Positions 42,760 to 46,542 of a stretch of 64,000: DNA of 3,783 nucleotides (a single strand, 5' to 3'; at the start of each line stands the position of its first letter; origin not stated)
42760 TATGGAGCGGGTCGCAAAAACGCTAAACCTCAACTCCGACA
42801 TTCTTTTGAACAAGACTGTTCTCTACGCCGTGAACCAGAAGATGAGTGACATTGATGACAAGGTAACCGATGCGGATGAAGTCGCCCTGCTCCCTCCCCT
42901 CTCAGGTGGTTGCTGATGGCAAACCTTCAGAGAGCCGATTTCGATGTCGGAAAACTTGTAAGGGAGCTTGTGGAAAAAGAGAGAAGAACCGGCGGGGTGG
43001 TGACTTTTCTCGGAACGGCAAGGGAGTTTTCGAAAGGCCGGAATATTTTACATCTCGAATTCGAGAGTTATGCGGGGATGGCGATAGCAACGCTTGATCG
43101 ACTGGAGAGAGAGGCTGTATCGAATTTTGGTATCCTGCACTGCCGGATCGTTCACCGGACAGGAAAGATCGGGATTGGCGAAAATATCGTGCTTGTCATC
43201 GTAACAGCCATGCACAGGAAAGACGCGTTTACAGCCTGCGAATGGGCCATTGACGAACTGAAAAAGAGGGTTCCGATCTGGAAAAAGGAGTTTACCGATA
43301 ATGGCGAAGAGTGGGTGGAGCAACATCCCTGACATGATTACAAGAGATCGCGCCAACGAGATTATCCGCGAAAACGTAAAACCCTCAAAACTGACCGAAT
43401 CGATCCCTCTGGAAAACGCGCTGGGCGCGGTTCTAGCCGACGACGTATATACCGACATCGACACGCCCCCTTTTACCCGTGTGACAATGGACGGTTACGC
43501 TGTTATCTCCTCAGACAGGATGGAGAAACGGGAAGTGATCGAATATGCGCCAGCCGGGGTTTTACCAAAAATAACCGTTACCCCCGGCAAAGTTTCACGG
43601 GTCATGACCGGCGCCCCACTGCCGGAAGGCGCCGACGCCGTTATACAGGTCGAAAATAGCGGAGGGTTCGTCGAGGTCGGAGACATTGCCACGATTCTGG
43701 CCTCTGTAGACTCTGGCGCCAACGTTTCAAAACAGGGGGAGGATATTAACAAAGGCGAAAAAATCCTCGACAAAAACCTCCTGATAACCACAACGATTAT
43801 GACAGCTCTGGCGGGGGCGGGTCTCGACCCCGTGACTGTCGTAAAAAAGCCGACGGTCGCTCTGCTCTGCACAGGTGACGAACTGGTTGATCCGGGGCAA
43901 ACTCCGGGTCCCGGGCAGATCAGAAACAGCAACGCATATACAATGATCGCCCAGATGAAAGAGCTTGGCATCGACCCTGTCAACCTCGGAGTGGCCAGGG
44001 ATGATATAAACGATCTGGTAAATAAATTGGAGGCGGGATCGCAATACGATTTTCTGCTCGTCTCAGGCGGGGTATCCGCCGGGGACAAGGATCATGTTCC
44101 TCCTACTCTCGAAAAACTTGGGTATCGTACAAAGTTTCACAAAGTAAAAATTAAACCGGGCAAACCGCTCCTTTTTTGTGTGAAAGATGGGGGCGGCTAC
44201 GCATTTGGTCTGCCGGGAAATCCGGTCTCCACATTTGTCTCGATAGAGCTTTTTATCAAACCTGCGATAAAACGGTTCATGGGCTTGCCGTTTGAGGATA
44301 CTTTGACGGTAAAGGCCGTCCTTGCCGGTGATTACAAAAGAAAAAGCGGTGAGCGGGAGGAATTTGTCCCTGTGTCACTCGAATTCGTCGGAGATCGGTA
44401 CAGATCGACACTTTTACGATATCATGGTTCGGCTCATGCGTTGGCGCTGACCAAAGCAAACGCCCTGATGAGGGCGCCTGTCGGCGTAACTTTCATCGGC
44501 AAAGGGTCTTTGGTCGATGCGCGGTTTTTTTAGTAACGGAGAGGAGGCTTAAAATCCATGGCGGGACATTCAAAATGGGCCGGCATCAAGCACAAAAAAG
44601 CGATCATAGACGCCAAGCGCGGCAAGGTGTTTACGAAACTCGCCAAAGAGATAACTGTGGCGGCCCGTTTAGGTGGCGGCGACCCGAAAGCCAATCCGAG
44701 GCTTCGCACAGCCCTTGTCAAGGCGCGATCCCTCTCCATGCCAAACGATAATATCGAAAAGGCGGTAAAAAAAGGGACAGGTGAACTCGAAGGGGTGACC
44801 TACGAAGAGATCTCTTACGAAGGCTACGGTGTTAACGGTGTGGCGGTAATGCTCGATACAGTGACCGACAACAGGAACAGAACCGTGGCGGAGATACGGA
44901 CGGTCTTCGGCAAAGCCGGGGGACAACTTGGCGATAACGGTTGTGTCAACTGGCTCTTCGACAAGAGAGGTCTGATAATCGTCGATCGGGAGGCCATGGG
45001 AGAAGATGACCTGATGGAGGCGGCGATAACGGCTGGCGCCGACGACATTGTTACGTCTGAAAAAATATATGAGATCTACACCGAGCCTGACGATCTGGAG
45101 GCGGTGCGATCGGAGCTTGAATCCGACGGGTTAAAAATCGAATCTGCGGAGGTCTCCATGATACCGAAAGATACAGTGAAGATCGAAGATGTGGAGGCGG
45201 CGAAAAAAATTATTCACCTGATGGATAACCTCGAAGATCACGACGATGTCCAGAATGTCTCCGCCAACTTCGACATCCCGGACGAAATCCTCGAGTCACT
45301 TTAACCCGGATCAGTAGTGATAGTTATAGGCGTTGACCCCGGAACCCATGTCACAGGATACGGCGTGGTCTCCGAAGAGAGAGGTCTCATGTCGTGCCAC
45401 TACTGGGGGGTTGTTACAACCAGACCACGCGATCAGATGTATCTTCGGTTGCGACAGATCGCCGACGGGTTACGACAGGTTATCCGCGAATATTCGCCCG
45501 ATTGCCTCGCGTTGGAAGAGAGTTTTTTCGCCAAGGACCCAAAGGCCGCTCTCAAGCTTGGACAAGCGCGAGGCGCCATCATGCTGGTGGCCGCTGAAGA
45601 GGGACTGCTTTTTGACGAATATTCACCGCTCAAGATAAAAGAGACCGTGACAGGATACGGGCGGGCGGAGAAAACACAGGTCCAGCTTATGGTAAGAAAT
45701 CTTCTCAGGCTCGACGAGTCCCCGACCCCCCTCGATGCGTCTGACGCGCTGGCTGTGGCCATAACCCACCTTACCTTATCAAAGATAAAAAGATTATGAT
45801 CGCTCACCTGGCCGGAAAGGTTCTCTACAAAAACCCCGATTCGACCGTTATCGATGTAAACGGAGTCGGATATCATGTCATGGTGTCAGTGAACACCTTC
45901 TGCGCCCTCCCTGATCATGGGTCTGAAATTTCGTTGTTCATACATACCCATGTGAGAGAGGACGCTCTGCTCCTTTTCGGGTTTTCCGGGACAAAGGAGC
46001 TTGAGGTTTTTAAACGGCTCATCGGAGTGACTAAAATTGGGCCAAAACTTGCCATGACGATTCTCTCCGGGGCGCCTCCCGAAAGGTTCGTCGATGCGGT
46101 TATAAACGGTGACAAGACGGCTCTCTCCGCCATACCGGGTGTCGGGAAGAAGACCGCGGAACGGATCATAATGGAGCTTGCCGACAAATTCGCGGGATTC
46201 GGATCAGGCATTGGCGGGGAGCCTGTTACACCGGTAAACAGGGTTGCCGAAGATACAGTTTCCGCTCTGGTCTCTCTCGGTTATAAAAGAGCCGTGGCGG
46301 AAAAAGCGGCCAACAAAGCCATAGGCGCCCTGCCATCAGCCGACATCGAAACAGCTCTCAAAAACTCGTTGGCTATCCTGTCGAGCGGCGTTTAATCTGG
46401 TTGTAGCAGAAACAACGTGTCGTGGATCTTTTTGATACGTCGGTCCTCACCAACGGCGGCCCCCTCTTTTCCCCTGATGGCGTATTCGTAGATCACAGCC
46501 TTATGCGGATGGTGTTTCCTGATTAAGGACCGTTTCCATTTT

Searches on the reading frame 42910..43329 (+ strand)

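Call 22: search_protein_families(library=pfam, proteins=[window:42910-43329:+], max_evalue=0.00001)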
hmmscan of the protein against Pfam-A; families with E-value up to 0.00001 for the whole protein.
window:42910-43329:+ (140 aa): 1 family
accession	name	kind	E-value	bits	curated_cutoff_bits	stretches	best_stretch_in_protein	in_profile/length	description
PF02391.22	MoaE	-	5.8e-35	120.4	23.4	1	7-120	2-114/114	MoaE protein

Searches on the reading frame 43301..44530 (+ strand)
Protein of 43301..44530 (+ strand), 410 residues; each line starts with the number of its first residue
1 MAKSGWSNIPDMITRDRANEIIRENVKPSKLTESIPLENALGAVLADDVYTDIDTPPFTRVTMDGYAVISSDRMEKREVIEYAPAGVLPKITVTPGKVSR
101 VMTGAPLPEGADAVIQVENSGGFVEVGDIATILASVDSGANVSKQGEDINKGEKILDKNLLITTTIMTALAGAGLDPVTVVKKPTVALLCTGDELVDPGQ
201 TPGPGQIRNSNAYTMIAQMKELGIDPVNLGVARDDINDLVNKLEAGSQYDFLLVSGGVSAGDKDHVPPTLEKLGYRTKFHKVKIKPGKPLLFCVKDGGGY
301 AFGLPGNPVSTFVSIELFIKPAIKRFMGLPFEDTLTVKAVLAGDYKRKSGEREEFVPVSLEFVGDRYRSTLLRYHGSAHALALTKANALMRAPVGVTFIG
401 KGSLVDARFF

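Call 22: search_protein_families(library=pfam, proteins=[window:43301-44530:+], max_evalue=0.00001)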
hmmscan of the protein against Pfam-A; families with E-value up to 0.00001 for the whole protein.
window:43301-44530:+ (410 aa): 3 families
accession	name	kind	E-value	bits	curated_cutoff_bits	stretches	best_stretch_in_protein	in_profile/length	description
PF03453.22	MoeA_N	-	1.8e-37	128.9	30.8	1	14-174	2-160/160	MoeA N-terminal region (domain I and II)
PF00994.29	MoCF_biosynth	-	3.2e-29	101.9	26.6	1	188-324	2-143/144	Probable molybdopterin binding domain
PF03454.20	MoeA_C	-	1.4e-08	35.3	22.1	1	339-407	2-69/72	MoeA C-terminal region (domain IV)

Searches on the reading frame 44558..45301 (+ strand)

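Call 22: search_protein_families(library=pfam, proteins=[window:44558-45301:+], max_evalue=0.00001)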
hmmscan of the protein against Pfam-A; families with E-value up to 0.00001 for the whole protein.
window:44558-45301:+ (248 aa): 2 families
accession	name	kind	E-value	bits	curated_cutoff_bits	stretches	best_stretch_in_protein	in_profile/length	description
PF01709.26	Transcrip_reg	-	1.8e-59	200.5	27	1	82-238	1-160/160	TACO1/YebC second and third domain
PF20772.2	TACO1_YebC_N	-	2.8e-32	111.4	36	1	5-76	1-73/73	TACO1/YebC protein N-terminal domain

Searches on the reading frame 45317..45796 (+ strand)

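Call 22: search_protein_families(library=pfam, proteins=[window:45317-45796:+], max_evalue=0.00001)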
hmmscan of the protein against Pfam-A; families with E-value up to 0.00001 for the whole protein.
window:45317-45796:+ (160 aa): 1 family
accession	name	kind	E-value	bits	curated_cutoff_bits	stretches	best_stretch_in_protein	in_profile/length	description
PF02075.23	RuvC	-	1.5e-49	168.1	22.2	1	3-151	1-148/148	Crossover junction endodeoxyribonuclease RuvC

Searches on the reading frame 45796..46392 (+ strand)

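Call 22: search_protein_families(library=pfam, proteins=[window:45796-46392:+], max_evalue=0.00001)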
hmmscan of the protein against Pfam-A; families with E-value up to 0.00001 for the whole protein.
window:45796-46392:+ (199 aa): 3 families
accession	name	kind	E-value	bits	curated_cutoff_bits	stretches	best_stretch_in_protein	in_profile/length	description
PF01330.27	RuvA_N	-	1.7e-22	79.7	23.6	1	1-62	1-61/61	RuvA N terminal domain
PF14520.12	HHH_5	-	1.3e-17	64.5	27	1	72-130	1-57/57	Helix-hairpin-helix domain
PF07499.19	RuvA_C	-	1.3e-10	42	24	1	150-196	2-47/47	RuvA, C-terminal domain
